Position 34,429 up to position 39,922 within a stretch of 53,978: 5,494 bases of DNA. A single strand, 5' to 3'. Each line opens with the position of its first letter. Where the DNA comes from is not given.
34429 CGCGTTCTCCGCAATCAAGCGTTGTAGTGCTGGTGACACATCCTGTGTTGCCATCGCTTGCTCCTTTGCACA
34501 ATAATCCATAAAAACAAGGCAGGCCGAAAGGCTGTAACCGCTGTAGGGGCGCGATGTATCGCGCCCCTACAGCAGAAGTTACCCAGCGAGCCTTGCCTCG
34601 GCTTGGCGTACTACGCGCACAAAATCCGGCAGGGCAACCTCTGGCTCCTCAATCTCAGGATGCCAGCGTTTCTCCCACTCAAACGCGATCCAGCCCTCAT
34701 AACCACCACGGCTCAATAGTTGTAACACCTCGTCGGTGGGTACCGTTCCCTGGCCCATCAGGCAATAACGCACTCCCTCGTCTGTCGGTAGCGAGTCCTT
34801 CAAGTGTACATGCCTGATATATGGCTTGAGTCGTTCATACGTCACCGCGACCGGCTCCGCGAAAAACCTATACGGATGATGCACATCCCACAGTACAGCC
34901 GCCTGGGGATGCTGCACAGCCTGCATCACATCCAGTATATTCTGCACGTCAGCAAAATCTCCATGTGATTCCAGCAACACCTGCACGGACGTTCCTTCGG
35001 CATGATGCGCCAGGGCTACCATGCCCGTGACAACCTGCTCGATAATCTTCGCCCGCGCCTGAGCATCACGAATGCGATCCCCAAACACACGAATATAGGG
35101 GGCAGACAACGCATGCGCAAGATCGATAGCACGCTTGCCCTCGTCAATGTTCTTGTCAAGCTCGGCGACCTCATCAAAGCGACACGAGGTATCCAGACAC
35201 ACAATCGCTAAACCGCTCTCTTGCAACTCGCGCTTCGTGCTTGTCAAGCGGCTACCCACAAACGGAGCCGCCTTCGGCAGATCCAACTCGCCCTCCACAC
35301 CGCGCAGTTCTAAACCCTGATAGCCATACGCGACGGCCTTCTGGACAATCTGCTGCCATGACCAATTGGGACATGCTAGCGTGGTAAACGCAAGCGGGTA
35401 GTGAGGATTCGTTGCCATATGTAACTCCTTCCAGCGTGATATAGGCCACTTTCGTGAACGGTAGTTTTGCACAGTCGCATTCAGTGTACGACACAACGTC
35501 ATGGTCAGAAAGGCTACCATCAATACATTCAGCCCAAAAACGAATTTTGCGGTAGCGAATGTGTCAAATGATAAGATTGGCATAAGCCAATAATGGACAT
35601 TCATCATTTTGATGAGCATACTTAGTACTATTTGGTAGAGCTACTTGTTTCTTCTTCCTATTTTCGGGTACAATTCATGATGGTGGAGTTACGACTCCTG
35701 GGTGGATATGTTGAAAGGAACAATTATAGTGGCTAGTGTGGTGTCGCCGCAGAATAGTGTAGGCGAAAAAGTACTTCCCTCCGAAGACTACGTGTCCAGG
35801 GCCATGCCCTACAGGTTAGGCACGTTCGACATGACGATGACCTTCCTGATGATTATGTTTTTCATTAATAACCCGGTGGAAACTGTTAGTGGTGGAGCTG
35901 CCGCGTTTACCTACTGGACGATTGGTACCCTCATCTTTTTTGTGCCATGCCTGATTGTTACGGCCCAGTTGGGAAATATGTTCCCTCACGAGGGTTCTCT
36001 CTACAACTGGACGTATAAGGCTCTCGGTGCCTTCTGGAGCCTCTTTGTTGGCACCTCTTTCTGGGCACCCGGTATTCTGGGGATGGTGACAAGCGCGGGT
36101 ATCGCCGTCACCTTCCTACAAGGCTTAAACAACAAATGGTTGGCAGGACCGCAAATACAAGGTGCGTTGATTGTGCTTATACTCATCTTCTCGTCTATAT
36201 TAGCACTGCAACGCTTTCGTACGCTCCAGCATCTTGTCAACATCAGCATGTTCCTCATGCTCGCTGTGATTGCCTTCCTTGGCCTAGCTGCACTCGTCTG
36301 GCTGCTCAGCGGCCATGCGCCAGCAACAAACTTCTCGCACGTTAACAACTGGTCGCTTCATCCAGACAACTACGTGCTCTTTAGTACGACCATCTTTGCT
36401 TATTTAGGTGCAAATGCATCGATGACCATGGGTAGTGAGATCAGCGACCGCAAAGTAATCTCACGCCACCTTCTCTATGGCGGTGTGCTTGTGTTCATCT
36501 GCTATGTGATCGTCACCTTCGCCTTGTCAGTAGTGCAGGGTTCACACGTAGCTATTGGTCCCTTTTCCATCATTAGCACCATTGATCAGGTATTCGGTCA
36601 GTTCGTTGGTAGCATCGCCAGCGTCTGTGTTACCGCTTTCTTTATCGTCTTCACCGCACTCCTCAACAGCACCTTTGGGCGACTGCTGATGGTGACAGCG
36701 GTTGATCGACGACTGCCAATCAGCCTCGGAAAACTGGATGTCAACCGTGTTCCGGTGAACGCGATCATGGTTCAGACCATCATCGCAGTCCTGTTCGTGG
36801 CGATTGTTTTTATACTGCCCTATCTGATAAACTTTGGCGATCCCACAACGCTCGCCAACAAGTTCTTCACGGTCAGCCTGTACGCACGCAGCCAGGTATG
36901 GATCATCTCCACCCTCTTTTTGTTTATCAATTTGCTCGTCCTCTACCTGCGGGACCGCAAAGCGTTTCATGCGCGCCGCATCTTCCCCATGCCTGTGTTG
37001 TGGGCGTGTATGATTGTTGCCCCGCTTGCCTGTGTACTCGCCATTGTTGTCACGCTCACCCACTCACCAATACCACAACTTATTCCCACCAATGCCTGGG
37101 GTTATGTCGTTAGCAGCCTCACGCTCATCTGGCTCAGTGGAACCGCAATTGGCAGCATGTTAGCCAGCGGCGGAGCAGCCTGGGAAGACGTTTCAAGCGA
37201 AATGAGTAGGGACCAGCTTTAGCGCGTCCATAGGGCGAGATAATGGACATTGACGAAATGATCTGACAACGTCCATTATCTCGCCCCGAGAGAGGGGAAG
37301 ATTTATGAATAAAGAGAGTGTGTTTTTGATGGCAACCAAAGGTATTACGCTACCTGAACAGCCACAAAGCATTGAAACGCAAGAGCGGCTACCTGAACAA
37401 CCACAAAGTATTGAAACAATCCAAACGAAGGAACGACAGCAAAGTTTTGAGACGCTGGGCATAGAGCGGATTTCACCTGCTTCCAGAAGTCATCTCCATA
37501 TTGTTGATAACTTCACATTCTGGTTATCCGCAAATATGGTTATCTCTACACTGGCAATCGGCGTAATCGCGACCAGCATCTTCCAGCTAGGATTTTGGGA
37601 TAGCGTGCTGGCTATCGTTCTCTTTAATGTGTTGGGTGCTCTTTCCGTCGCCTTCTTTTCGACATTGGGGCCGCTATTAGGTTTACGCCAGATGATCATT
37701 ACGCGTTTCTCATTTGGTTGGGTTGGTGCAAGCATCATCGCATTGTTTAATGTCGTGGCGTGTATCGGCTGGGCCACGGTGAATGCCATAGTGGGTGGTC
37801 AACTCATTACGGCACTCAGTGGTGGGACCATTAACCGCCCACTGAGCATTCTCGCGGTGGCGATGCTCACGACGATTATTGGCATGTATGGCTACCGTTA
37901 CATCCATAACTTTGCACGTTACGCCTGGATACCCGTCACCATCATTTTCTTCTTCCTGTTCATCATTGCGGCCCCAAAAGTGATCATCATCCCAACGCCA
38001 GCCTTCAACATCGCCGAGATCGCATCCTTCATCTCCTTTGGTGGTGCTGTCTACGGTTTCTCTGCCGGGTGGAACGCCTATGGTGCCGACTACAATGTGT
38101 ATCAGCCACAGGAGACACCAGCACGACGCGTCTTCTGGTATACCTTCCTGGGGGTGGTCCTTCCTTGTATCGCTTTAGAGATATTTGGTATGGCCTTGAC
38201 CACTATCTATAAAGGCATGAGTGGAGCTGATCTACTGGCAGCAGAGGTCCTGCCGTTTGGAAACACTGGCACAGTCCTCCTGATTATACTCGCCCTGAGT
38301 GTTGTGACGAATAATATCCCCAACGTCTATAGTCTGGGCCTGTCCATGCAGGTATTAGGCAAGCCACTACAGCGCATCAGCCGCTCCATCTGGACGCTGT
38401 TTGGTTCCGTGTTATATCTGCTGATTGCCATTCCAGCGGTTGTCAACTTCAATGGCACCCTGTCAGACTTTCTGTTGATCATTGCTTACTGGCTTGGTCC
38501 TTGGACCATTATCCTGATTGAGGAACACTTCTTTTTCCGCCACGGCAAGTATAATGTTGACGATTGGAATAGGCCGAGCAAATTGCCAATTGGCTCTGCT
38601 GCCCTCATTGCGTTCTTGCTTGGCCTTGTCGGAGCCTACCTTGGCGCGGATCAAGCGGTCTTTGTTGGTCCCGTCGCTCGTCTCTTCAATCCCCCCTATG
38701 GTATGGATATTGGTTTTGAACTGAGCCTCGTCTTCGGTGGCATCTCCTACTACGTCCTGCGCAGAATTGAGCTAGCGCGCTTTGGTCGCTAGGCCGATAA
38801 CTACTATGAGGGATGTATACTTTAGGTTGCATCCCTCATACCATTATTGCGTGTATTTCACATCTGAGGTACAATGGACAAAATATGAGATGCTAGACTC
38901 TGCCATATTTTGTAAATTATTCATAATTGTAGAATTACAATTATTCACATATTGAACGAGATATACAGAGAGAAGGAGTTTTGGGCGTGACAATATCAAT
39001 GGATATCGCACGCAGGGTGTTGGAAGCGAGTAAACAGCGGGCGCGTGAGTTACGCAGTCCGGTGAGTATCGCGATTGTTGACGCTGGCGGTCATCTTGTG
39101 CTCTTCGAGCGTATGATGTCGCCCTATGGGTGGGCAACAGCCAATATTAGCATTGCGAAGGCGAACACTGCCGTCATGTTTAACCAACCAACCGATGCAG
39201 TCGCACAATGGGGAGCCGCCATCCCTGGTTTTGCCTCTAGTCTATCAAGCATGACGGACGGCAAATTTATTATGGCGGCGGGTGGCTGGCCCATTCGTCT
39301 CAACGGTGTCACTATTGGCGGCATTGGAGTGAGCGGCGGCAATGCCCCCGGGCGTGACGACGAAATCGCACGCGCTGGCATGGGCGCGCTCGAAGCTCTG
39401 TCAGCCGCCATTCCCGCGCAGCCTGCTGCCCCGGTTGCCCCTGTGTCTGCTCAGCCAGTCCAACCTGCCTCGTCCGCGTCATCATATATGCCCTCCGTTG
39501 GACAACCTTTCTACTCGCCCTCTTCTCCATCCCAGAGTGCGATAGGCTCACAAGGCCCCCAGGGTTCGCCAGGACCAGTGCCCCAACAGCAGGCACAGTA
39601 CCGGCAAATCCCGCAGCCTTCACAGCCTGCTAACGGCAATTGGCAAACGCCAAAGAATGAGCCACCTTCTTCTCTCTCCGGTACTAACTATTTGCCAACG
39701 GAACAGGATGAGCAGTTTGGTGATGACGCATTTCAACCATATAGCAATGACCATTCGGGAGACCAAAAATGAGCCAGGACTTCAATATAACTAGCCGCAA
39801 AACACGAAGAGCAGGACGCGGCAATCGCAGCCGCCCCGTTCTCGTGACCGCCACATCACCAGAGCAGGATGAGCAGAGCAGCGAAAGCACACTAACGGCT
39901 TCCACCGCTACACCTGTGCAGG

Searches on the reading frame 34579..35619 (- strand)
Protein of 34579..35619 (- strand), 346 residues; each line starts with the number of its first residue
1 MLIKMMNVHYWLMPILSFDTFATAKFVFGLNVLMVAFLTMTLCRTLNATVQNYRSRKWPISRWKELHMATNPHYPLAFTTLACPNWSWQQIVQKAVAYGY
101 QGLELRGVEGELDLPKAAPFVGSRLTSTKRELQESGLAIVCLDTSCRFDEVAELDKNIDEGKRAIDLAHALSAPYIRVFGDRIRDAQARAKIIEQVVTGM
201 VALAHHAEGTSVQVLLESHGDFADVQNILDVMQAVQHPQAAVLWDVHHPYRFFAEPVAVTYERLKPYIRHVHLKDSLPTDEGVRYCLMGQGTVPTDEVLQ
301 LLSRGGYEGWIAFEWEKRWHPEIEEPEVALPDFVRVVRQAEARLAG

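Call 14: search_protein_families(library=pfam, proteins=[window:34579-35619:-], max_evalue=0.00001)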
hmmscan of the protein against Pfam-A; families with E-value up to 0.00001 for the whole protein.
window:34579-35619:- (346 aa): 1 family
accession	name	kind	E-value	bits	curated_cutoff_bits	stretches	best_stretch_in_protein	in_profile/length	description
PF01261.30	AP_endonuc_2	-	3.1e-30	106.1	31.1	1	92-324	1-234/249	Xylose isomerase-like TIM barrel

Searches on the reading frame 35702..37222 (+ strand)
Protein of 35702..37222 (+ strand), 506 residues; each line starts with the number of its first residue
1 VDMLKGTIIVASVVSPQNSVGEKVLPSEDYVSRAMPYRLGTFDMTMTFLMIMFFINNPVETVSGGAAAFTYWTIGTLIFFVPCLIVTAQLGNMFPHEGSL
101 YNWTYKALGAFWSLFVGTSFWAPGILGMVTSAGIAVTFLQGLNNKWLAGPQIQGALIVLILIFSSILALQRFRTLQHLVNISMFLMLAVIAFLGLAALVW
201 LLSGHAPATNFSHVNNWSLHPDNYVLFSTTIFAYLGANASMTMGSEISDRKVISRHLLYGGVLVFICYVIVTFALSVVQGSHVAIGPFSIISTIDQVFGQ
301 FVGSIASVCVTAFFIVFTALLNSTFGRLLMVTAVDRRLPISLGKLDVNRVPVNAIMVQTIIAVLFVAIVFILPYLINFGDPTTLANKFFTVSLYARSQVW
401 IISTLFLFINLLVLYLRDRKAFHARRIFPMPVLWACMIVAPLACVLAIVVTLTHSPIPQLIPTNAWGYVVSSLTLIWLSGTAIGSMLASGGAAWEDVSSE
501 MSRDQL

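Call 14: search_protein_families(library=pfam, proteins=[window:35702-37222:+], max_evalue=0.00001)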
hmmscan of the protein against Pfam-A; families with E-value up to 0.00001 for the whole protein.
window:35702-37222:+ (506 aa): 2 families
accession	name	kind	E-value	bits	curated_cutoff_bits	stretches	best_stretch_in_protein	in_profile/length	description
PF13520.12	AA_permease_2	-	8.4e-27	94.6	27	1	53-453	19-406/427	Amino acid permease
PF00324.27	AA_permease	-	1.1e-12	47.8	24.6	1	51-458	13-427/470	Amino acid permease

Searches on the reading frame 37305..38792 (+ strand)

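Call 14: search_protein_families(library=pfam, proteins=[window:37305-38792:+], max_evalue=0.00001)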
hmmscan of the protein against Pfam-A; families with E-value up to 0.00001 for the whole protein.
window:37305-38792:+ (495 aa): 1 family
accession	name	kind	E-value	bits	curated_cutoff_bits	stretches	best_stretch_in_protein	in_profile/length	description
PF02133.21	Transp_cyt_pur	-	6.3e-39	134.4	23.5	1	59-450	4-419/440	Permease for cytosine/purines, uracil, thiamine, allantoin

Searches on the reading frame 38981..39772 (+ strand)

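Call 14: search_protein_families(library=pfam, proteins=[window:38981-39772:+], max_evalue=0.00001)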
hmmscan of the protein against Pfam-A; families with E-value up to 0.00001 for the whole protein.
window:38981-39772:+ (263 aa): 1 family
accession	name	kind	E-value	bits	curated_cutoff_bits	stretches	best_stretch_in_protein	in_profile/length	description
PF03928.20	HbpS-like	-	4.8e-29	101.4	25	1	6-134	2-127/128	Haem degrading protein HbpS-like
